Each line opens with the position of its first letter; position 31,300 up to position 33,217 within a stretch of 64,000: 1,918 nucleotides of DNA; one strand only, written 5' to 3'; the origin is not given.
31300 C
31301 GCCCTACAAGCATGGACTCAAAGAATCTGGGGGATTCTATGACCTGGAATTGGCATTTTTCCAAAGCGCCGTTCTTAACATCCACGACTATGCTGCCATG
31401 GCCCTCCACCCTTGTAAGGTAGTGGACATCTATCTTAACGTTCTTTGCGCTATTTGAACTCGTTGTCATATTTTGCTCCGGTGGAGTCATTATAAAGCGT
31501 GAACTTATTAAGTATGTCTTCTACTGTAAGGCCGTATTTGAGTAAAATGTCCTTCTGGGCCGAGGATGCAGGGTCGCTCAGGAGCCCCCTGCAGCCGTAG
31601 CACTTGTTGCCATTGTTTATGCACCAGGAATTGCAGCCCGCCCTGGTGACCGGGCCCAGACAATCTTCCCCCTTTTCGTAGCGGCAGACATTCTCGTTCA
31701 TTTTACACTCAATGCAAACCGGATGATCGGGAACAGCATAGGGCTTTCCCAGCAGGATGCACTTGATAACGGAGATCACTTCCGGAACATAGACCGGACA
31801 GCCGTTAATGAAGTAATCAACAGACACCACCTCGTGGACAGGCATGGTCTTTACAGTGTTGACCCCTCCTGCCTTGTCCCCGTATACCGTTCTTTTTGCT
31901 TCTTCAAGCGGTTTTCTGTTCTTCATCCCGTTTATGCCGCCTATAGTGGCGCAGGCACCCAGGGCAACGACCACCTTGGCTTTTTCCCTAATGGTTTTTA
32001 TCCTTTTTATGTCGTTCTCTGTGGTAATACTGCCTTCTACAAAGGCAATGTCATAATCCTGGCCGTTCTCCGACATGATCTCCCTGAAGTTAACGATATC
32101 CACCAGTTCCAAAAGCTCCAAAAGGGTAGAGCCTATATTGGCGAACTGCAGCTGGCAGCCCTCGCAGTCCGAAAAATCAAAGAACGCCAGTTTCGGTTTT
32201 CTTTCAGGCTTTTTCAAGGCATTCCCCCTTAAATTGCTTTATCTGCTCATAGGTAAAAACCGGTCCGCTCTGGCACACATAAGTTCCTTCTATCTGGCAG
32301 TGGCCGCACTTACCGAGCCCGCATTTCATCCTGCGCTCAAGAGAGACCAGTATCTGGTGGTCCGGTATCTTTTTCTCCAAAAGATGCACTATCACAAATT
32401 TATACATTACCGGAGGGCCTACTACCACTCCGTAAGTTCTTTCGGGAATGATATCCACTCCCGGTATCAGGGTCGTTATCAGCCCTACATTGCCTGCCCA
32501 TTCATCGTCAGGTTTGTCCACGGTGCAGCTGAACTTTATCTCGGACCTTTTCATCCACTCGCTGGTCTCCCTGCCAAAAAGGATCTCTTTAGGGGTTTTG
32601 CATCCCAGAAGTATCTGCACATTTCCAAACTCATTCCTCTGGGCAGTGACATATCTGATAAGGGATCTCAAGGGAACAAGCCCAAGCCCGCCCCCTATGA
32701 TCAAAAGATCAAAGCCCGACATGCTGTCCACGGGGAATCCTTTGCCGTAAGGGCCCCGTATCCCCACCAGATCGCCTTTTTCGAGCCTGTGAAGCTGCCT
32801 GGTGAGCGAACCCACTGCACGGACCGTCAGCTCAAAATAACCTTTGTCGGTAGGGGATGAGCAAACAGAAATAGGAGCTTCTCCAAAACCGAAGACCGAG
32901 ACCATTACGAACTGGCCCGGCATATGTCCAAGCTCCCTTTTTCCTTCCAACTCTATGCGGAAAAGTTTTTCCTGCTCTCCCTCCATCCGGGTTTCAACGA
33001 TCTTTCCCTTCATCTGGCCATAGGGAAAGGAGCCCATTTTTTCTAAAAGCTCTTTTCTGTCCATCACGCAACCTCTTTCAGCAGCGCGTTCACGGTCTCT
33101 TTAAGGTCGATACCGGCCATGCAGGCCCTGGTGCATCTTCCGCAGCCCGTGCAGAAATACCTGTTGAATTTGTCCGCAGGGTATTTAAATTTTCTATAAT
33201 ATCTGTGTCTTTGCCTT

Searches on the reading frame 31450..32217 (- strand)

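Call 45: search_protein_families(library=pfam, max_evalue=0.000001, proteins=[window:31450-32217:-])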
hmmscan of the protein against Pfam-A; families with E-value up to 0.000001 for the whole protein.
window:31450-32217:- (255 aa): 1 family
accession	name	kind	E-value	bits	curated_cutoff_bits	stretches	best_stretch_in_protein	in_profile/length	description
PF01058.29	Oxidored_q6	-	6.4e-27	94.2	27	1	18-152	1-126/128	NADH ubiquinone oxidoreductase, 20 Kd subunit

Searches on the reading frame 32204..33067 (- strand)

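Call 45: search_protein_families(library=pfam, max_evalue=0.000001, proteins=[window:32204-33067:-])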
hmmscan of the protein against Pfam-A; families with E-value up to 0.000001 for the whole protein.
window:32204-33067:- (287 aa): 3 families
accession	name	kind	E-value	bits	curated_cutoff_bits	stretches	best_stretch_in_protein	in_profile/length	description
PF10418.14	DHODB_Fe-S_bind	-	4.2e-11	42.8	23.9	1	244-276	1-40/41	Iron-sulfur cluster binding domain of dihydroorotate dehydrogenase B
PF00175.26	NAD_binding_1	-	9.5e-11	42.8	22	1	124-225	2-107/109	Oxidoreductase NAD-binding domain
PF00970.30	FAD_binding_6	-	5.7e-09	36.6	21.1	1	23-109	4-96/99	Oxidoreductase FAD-binding domain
